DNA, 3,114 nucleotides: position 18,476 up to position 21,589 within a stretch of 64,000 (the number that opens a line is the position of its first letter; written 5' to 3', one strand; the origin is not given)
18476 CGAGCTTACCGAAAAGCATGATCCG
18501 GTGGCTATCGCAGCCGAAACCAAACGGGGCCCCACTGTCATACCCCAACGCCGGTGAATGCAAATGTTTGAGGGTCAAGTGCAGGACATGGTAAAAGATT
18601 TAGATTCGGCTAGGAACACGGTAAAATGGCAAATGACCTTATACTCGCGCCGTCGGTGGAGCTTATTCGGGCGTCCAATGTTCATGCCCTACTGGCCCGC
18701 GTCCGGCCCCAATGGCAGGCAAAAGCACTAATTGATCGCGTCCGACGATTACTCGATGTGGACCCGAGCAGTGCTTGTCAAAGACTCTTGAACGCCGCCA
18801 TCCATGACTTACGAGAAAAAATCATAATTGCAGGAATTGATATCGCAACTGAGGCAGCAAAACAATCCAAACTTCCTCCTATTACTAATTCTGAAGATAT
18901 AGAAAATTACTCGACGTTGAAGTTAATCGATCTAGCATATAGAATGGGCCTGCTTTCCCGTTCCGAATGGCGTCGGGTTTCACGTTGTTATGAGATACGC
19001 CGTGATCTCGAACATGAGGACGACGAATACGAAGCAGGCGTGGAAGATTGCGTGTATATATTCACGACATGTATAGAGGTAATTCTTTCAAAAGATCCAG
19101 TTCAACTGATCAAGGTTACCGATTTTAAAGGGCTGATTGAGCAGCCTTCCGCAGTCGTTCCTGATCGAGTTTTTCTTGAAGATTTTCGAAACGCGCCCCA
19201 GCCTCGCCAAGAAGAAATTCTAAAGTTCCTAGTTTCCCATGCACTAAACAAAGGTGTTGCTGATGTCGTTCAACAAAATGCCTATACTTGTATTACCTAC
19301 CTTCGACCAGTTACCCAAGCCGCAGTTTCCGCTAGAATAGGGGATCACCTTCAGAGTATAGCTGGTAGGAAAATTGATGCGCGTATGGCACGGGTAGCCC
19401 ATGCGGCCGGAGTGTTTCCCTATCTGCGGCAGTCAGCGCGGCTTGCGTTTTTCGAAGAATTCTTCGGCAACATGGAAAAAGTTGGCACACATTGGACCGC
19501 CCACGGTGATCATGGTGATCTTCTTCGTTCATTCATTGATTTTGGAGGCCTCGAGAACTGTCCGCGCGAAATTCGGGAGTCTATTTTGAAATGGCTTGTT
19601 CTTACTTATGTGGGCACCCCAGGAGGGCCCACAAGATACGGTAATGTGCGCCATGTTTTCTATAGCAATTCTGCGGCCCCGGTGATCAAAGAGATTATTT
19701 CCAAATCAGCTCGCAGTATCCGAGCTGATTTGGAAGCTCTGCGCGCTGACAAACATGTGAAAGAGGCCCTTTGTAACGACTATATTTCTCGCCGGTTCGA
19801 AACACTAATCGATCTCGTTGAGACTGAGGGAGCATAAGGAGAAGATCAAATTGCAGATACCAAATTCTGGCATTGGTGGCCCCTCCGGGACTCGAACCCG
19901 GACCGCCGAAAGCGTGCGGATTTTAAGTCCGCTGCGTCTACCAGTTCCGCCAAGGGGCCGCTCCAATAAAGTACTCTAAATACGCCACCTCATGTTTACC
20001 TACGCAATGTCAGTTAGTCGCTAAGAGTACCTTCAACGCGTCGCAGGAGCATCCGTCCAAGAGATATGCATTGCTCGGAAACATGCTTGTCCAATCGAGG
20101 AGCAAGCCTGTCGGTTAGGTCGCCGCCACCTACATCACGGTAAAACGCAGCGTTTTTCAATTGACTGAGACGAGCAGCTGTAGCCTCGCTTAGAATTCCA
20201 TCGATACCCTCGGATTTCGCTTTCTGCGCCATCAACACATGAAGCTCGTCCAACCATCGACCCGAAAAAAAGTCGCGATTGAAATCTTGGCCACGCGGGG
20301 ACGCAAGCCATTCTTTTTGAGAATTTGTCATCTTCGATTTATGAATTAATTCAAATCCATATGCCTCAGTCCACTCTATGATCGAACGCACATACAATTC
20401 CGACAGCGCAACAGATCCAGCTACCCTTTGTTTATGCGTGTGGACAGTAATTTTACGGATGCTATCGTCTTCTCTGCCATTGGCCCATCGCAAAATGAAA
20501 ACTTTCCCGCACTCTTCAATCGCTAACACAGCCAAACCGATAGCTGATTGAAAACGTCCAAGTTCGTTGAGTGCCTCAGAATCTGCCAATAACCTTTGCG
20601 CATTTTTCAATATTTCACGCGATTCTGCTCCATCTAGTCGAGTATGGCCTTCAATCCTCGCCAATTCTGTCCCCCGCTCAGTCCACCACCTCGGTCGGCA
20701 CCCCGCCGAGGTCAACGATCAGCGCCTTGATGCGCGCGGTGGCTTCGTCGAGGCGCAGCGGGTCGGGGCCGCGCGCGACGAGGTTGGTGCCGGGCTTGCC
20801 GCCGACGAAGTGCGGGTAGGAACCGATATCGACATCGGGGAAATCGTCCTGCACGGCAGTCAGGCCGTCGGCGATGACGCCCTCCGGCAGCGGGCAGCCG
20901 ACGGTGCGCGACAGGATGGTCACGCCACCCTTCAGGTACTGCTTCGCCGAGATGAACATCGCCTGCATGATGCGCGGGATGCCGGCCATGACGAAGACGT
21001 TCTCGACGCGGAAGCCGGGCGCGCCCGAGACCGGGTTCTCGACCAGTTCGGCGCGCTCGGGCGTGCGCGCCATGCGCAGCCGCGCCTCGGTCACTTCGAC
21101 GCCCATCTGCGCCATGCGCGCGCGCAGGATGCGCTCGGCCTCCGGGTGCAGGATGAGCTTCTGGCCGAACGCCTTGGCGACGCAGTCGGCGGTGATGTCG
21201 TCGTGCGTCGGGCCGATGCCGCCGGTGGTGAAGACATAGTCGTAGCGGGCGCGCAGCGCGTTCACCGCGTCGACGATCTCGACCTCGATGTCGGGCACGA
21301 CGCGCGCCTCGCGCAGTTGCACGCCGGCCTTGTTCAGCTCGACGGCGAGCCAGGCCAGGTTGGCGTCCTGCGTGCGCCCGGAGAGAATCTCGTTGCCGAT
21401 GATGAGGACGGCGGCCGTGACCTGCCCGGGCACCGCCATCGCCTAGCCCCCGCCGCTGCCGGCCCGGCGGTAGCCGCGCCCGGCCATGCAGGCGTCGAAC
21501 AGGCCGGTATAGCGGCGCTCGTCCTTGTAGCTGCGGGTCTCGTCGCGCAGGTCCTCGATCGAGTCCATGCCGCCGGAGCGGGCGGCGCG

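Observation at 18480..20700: Low-GC islet around tRNA-Leu(UAA) with two unannotatable HEPN-motif ORFs: candidate novel defence/abortive-infection pair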

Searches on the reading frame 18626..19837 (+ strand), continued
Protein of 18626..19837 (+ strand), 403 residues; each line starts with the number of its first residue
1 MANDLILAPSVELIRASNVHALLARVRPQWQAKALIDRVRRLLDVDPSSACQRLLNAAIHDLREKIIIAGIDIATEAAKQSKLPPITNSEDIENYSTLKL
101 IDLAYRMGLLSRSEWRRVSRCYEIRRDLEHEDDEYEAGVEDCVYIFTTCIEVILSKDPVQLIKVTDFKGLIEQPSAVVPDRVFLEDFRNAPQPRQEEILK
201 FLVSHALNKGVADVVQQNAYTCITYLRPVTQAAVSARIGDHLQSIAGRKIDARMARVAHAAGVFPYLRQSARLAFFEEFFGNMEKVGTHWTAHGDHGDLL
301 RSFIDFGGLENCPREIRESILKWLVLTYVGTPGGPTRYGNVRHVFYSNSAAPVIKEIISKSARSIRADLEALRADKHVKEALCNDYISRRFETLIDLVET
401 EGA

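Call 86: search_protein_families(library=padloc, alignment_id=A2, max_evalue=0.00001)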
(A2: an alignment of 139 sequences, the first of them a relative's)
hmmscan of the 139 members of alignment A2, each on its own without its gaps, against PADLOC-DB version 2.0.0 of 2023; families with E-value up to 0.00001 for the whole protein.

A. member 1, L003:8966-9820:+ (284 aa): 0 families

B. families by the number of members that match (of 139 scanned): 309 families (the first 25 are shown)
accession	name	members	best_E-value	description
PDLC03040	REase_I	2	1.7e-145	Type I restriction enzyme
PDLC00148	GajB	2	1.2e-125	UrvD helicase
PDLC03041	REase_I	2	6.2e-106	Type I restriction enzyme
PDLC03044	REase_I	2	1.3e-85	Type I restriction enzyme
PDLC03048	REase_I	2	1.9e-63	Type I restriction enzyme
PDLC00117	GajB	2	7.5e-57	UrvD helicase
PDLC00132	GajB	2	4.7e-50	UrvD helicase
PDLC03802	RTasHel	2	2.8e-47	DRT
PDLC04819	PDC-S02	2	1.2e-41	-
PDLC00127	GajB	2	3.4e-41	UrvD helicase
PDLC00107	GajB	2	1.9e-32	UrvD helicase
PDLC04815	PDC-S02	2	2.9e-30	-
PDLC00120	GajB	2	5.1e-27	UrvD helicase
PDLC04135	mad3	2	2.1e-26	mads_3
PDLC00130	GajB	2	3.4e-26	UrvD helicase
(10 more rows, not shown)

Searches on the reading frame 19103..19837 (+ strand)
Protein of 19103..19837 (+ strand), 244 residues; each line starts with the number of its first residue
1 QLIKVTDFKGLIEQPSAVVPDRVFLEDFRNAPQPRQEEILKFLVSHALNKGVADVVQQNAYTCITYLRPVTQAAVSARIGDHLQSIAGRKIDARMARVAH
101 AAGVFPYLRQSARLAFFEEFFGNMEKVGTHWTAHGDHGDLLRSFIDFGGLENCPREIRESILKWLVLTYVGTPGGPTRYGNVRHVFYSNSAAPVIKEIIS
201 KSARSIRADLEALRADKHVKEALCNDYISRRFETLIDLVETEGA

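Call 62: predict_structure(alignment_id=A5)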
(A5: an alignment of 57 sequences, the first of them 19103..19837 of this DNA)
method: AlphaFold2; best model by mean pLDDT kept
length: 244 residues; sequences in the alignment: 57
mean_pLDDT: 96.2   pTM: 0.89
mean pLDDT of the five models: 96.2, 95.7, 94.5, 94.2, 92.5
residues with pLDDT >= 90: 237; 70-90: 4; 50-70: 2; < 50: 1
segments of 3 or more residues with pLDDT < 50: none
pLDDT, mean of each block of 10 residues (from residue 1): 90 96 96 98 98 97 98 98 96 98 97 98 98 97 98 97 99 94 95 98 96 97 97 97 65
secondary structure, 60 per line:
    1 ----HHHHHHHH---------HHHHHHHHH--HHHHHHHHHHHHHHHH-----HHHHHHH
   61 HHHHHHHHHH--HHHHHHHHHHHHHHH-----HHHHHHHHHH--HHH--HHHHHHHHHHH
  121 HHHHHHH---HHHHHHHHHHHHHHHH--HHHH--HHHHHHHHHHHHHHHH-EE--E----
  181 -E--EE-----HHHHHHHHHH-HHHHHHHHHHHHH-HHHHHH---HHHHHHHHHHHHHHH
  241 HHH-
elements in order: H5-12 H22-30 H33-48 H54-70 H73-87 H93-102 H110-127 H131-146 H149-152 H155-170 H192-201 H203-215 H217-222 H226-243

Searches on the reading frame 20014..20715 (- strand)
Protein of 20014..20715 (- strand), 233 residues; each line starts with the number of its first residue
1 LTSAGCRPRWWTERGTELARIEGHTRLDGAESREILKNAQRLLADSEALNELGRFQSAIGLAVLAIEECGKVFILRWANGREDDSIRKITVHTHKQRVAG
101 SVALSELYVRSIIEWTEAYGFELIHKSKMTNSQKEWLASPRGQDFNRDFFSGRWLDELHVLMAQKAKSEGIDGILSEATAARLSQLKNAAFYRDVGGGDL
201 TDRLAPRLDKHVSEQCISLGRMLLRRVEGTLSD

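Call 4: search_protein_families(library=pfam, proteins=[window:20014-20715:-], max_evalue=1)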
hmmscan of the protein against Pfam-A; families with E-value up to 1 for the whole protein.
window:20014-20715:- (233 aa): 1 family
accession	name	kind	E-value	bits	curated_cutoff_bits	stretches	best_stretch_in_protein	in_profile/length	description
PF18728.6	HEPN_AbiV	-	2.1e-16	60.9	27.1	1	33-197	7-127/155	AbiV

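Call 5: search_protein_families(library=padloc, proteins=[window:20014-20715:-], max_evalue=1)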
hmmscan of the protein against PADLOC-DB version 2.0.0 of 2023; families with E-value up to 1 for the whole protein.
window:20014-20715:- (233 aa): 1 family
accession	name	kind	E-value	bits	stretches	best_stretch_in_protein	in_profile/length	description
PDLC02353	AbiV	-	1.6e-05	22.7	1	37-101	32-98/196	AbiV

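Call 6: search_protein_families(library=ncbifam, proteins=[window:20014-20715:-], max_evalue=1)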
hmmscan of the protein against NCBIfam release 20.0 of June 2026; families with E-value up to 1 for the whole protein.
window:20014-20715:- (233 aa): 2 families
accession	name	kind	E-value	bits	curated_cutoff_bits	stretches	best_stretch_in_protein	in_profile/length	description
TIGR04498.1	AbiV_defense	subfamily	8e-16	58.7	27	1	33-198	4-121/143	AbiV family abortive infection protein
NF038382.1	RaxX_RiPP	subfamily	0.18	12.2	40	1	164-200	5-41/60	RaxX family RiPP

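Call 9: search_protein_families(library=phrogs, proteins=[window:20014-20715:-], max_evalue=1)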
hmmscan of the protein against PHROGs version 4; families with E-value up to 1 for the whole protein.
window:20014-20715:- (233 aa): 1 family
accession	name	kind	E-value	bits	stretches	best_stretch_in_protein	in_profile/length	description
phrog_36035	-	unknown function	0.0037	18.6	1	66-118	9-60/80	-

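Call 11: find_homologous_proteins(query=window:20014-20664:-)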
Query window:20014-20664:- (216 aa): 1 proteins with E <= 0.001 among 860 candidates.
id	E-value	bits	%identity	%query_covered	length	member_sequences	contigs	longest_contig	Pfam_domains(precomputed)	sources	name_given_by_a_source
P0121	2.1e-136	470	100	100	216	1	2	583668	PF18728.7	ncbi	ncbi:MAG: AbiV family abortive infection protein [Alphaproteobacteria bacterium]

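Call 78: search_dna_similar(query=window:20014-20664:-, collection=plasmids, mode=protein, max_rows=20, max_evalue=0.001)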
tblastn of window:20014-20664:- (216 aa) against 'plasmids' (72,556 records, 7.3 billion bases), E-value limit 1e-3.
Records with a match: 2; places in all: 2; records where one place covers at least 80% of the query: 0.
Best place of each record, by identity: 60-80% 2.
By first word of the organism name: Klebsiella 1; Vibrio 1.
By predicted mobility (MOB-suite, as given by PLSDB): conjugative 2.
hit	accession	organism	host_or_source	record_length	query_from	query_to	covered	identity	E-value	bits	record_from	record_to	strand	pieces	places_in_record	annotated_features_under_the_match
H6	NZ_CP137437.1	Klebsiella quasipneumoniae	Homo sapiens,whole organism,wound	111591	21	59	18%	64.1%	2e-4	49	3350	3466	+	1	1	AbiV family abortive infection protein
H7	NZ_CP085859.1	Vibrio parahaemolyticus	shrimp pond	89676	21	59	18%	64.1%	2e-4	49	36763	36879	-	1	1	AbiV family abortive infection protein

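Call 79: get_annotated_region(hit=H6, flank=1500)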
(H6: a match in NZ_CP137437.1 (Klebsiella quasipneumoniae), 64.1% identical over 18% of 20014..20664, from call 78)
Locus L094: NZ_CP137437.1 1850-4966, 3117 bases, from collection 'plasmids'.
description: Klebsiella quasipneumoniae strain 2023CB-00436 plasmid unnamed1, complete sequence
organism: Klebsiella quasipneumoniae (NCBI taxid 1463165)
taxonomy: Bacteria; Pseudomonadota; Gammaproteobacteria; Enterobacterales; Enterobacteriaceae; Klebsiella; Klebsiella quasipneumoniae
host: -; source: Homo sapiens,whole organism,wound; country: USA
typing (MOB-suite, as given by PLSDB): conjugative; replicon IncFII,IncR,rep_cluster_2183; relaxase MOBF,MOBF; mating-pair formation MPF_F
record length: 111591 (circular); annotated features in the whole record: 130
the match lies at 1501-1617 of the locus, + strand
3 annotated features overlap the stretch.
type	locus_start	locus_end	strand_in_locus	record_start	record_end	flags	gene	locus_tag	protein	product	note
CDS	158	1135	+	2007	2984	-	-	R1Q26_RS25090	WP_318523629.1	hypothetical protein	-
CDS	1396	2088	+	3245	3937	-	-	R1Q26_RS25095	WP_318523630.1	AbiV family abortive infection protein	-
CDS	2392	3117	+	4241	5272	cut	-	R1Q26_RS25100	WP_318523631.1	GIY-YIG nuclease family protein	-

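Call 83: search_solved_structures(query=window:20014-20664:-, max_evalue=10, show_alignments=2)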
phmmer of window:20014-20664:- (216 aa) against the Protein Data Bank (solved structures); distinct sequences matched with E-value up to 10: 3.
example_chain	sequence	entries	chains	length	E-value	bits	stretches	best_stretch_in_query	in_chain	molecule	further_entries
3fgc_B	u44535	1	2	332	1.1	12.5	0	67-119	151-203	Alkanal monooxygenase beta chain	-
1brl_B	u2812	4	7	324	1.1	12.5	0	67-119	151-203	BACTERIAL LUCIFERASE | BETA2 LUCIFERASE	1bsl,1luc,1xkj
3b59_A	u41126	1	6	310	1.3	12.2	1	118-161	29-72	Glyoxalase/bleomycin resistance protein/dioxygenase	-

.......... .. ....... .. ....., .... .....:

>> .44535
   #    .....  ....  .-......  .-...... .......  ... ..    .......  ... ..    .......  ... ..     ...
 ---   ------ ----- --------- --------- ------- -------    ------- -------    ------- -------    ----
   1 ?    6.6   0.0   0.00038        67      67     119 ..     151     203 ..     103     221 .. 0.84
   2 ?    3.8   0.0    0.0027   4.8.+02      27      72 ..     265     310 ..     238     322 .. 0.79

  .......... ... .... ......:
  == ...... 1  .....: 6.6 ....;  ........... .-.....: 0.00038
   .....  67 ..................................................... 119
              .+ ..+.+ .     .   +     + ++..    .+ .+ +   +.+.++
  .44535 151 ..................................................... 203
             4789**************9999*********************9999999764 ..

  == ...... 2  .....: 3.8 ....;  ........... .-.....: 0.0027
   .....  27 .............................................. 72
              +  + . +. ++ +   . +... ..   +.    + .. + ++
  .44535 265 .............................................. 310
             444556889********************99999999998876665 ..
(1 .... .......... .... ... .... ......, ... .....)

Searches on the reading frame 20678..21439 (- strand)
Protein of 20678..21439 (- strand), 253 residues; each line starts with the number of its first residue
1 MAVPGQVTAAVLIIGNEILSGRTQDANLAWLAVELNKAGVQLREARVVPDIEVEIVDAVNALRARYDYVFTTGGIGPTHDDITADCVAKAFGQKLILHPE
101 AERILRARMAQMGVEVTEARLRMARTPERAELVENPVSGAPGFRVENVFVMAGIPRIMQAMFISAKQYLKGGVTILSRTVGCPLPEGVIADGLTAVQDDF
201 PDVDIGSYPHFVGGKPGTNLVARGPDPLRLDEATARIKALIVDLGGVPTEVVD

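Call 4: search_protein_families(library=pfam, proteins=[window:20678-21439:-], max_evalue=1)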
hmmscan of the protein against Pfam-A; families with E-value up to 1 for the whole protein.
window:20678-21439:- (253 aa): 3 families
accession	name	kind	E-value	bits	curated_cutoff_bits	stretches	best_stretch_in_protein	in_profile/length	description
PF00994.29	MoCF_biosynth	-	7e-32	110.6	26.6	1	10-163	1-135/144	Probable molybdopterin binding domain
PF24102.1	FLAD1_M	-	9.7e-16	57.8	27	1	175-241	2-69/78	FAD synthase, middle domain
PF18973.5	CBL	-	0.091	12.8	25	0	53-76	4-26/48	Putative Chitin binding like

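Call 26: find_related_loci(query=window:20678-21439:-, collection=metagenome_contigs, flank=6000)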
Query window:20678-21439:- (253 aa) in metagenome_contigs; peptide patterns used: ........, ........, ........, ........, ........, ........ (x = any residue, [..] = any of these).
400 stretches matched a pattern; 5 encode a relative of the query (tblastn E <= 1e-3); 5 distinct loci.
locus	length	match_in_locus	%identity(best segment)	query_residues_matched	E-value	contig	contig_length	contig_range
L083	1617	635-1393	95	1-253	6e-175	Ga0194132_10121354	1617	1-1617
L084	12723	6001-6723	57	4-246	1e-84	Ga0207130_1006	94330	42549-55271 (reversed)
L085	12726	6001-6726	49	6-248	1e-67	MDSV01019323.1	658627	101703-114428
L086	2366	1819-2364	61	7-190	4e-68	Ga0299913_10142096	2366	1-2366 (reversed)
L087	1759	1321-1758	61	1-148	1e-53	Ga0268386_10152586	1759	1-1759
